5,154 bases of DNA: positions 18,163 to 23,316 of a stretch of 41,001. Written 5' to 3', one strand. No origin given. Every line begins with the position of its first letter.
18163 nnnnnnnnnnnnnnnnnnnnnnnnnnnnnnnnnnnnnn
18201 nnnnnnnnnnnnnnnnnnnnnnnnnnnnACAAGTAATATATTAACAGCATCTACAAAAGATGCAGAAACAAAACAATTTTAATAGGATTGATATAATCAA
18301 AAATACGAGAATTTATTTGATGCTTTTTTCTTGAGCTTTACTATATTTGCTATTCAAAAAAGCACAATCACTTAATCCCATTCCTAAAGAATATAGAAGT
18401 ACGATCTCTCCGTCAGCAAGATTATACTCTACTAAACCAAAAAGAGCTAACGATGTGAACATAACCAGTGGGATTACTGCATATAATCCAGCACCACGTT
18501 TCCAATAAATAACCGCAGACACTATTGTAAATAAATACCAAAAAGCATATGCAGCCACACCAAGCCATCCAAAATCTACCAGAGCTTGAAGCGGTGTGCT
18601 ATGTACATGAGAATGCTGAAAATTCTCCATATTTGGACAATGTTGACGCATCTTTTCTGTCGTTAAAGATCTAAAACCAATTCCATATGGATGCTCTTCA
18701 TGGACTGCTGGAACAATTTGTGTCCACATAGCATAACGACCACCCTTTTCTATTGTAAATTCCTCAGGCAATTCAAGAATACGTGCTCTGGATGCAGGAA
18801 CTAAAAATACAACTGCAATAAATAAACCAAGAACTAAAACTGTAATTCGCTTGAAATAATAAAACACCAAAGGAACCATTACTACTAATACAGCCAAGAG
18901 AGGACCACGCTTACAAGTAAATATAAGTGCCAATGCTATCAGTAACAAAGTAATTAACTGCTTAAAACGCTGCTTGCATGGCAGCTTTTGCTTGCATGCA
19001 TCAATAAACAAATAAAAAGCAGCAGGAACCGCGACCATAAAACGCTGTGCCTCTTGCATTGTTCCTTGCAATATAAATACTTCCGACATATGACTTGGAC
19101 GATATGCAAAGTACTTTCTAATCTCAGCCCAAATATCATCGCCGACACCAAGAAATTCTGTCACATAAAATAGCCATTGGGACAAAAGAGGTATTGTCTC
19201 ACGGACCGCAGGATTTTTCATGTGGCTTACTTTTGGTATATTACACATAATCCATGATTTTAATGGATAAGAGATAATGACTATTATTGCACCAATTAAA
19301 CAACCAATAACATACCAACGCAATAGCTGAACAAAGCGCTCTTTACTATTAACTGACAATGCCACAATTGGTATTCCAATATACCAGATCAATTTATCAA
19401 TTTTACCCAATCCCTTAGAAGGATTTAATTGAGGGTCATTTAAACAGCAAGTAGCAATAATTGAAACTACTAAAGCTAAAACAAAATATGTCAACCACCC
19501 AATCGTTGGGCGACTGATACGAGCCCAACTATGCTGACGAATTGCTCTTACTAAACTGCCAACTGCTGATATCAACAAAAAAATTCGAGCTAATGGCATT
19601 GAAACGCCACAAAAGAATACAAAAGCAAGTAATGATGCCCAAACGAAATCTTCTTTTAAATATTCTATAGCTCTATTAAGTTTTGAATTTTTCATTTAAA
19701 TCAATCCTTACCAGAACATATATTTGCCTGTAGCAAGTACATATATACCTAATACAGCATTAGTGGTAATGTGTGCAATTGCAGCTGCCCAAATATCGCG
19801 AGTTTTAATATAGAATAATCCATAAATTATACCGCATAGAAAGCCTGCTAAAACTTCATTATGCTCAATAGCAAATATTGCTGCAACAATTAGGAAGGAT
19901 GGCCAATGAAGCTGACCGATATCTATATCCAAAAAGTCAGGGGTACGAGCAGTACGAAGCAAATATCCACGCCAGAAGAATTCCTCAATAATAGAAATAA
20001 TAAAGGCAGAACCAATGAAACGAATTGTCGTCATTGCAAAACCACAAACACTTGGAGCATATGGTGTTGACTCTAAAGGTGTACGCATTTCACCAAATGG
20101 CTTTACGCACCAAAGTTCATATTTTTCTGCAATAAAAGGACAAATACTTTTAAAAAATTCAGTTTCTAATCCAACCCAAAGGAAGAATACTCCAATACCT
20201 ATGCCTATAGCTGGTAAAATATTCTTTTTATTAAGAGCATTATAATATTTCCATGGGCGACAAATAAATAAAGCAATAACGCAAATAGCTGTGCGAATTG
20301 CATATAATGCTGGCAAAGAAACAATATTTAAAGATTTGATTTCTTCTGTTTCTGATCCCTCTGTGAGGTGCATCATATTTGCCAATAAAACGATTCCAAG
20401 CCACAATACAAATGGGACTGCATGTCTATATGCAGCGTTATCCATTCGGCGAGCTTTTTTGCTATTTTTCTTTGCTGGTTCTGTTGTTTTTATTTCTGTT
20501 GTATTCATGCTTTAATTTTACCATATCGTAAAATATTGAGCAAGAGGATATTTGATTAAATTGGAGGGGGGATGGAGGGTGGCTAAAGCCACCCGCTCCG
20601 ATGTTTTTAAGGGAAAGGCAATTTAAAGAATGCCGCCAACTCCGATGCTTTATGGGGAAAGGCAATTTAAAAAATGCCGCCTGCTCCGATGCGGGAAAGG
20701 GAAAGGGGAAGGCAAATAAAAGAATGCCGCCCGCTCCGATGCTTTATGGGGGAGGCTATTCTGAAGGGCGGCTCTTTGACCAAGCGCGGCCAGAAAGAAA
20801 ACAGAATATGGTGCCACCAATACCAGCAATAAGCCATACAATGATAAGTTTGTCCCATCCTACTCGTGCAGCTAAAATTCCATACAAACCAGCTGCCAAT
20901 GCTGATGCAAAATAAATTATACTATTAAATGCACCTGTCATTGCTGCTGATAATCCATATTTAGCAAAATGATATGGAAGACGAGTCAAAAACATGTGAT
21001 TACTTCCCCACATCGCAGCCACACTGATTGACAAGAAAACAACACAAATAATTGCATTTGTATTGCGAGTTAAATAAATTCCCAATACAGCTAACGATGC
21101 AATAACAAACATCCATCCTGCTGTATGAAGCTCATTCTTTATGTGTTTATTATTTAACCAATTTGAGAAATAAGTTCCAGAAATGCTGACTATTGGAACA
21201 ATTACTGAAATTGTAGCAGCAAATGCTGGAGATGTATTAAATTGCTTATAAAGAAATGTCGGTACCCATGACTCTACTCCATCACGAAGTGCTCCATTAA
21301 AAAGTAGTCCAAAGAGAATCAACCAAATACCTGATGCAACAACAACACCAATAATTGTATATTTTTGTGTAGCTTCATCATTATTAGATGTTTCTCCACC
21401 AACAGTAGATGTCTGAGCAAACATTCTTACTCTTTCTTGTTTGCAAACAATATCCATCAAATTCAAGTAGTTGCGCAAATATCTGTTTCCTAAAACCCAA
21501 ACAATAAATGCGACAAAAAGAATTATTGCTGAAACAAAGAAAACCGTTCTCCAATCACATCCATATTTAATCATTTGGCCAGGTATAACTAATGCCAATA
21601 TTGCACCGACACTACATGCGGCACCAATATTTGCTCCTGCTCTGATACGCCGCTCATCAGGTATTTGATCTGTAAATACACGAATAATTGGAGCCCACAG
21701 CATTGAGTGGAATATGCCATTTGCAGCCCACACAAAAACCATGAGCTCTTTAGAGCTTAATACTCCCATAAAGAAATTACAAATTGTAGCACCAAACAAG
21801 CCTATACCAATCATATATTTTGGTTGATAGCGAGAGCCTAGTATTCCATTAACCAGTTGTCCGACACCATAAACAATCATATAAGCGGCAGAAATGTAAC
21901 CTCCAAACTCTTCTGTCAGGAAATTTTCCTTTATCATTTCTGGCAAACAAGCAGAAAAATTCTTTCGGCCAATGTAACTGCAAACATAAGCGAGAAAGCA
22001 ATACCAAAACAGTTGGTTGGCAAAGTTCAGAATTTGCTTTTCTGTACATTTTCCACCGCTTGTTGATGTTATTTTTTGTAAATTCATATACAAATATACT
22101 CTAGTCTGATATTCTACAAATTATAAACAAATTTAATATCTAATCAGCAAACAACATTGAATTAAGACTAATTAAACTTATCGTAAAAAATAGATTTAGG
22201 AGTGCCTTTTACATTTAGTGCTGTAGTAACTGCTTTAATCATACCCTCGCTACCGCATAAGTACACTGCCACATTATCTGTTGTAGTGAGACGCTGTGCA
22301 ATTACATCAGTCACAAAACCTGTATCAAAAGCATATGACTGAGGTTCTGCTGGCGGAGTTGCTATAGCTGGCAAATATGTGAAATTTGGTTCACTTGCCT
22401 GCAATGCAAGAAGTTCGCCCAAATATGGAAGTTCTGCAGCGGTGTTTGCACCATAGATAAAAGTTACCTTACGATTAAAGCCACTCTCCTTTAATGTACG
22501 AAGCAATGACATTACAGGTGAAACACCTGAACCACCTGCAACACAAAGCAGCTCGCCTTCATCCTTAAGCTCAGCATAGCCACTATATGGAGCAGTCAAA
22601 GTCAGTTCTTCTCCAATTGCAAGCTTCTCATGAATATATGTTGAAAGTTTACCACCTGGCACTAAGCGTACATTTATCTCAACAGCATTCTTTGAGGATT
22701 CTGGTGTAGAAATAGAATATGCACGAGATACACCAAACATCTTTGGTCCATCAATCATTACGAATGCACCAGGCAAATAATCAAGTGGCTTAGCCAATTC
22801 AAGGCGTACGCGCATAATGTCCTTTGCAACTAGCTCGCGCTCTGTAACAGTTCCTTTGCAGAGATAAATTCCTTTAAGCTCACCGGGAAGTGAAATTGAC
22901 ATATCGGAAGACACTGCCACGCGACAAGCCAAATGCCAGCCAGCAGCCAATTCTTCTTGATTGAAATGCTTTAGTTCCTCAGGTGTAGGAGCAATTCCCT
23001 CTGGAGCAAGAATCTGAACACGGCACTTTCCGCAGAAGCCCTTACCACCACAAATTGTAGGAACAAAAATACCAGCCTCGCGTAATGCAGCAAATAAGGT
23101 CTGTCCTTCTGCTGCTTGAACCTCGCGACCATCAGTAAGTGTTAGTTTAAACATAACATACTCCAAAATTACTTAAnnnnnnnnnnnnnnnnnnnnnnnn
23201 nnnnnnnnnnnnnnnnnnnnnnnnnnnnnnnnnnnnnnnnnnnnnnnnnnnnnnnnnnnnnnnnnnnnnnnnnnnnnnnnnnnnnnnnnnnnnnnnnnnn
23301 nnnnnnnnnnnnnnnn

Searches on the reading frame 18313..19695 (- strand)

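Call 70: search_protein_families(library=pfam, proteins=[window:18313-19695:-], max_evalue=0.001)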
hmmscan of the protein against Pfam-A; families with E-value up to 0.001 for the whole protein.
window:18313-19695:- (460 aa): 1 family
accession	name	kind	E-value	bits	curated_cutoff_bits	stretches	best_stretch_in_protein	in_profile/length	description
PF04932.20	Wzy_C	-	1.6e-15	57.6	31.7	1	249-383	2-148/149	O-Antigen ligase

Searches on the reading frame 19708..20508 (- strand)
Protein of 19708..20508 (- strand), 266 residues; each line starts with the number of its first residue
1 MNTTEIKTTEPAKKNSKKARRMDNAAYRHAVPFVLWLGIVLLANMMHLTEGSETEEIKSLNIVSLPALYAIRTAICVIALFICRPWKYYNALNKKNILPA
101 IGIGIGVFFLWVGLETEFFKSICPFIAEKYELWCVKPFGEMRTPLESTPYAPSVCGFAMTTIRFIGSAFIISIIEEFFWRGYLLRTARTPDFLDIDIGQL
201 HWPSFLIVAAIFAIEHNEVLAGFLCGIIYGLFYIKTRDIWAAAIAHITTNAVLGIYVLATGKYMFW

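Call 70: search_protein_families(library=pfam, proteins=[window:19708-20508:-], max_evalue=0.001)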
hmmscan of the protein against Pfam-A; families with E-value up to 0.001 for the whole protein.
window:19708-20508:- (266 aa): 1 family
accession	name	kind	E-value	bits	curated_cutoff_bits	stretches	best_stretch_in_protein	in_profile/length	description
PF02517.21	Rce1-like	-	3.4e-15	56.5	22.4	1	161-252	5-93/93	Type II CAAX prenyl endopeptidase Rce1-like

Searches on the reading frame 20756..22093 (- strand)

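Call 70: search_protein_families(library=pfam, proteins=[window:20756-22093:-], max_evalue=0.001)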
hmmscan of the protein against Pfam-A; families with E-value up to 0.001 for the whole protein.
window:20756-22093:- (445 aa): 1 family
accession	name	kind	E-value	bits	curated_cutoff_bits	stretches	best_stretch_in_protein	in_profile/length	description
PF07690.21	MFS_1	-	2.3e-37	129.2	33.4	1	33-400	2-346/347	Major Facilitator Superfamily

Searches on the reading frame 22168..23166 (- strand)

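Call 70: search_protein_families(library=pfam, proteins=[window:22168-23166:-], max_evalue=0.001)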
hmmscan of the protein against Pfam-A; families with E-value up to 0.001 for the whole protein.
window:22168-23166:- (332 aa): 6 families
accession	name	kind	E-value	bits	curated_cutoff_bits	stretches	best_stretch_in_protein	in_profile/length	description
PF00175.26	NAD_binding_1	-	7.9e-18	65.5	22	1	209-314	2-108/109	Oxidoreductase NAD-binding domain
PF00970.30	FAD_binding_6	-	1e-12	48.7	21.1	1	105-194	2-94/99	Oxidoreductase FAD-binding domain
PF00111.32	Fer2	-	9.4e-12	45.1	21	1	13-85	7-76/77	2Fe-2S iron-sulfur cluster binding domain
PF13510.11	Fer2_4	-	6.6e-06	26.5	22.8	1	11-45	8-46/82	2Fe-2S iron-sulfur cluster binding domain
PF08030.17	NAD_binding_6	-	8.5e-05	23.1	22.2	0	206-237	4-40/156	Ferric reductase NAD binding domain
PF22290.1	DmmA-like_N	-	0.00034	21.5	33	0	206-258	21-70/124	Dimethylamine monooxygenase subunit DmmA-like, N-terminal domain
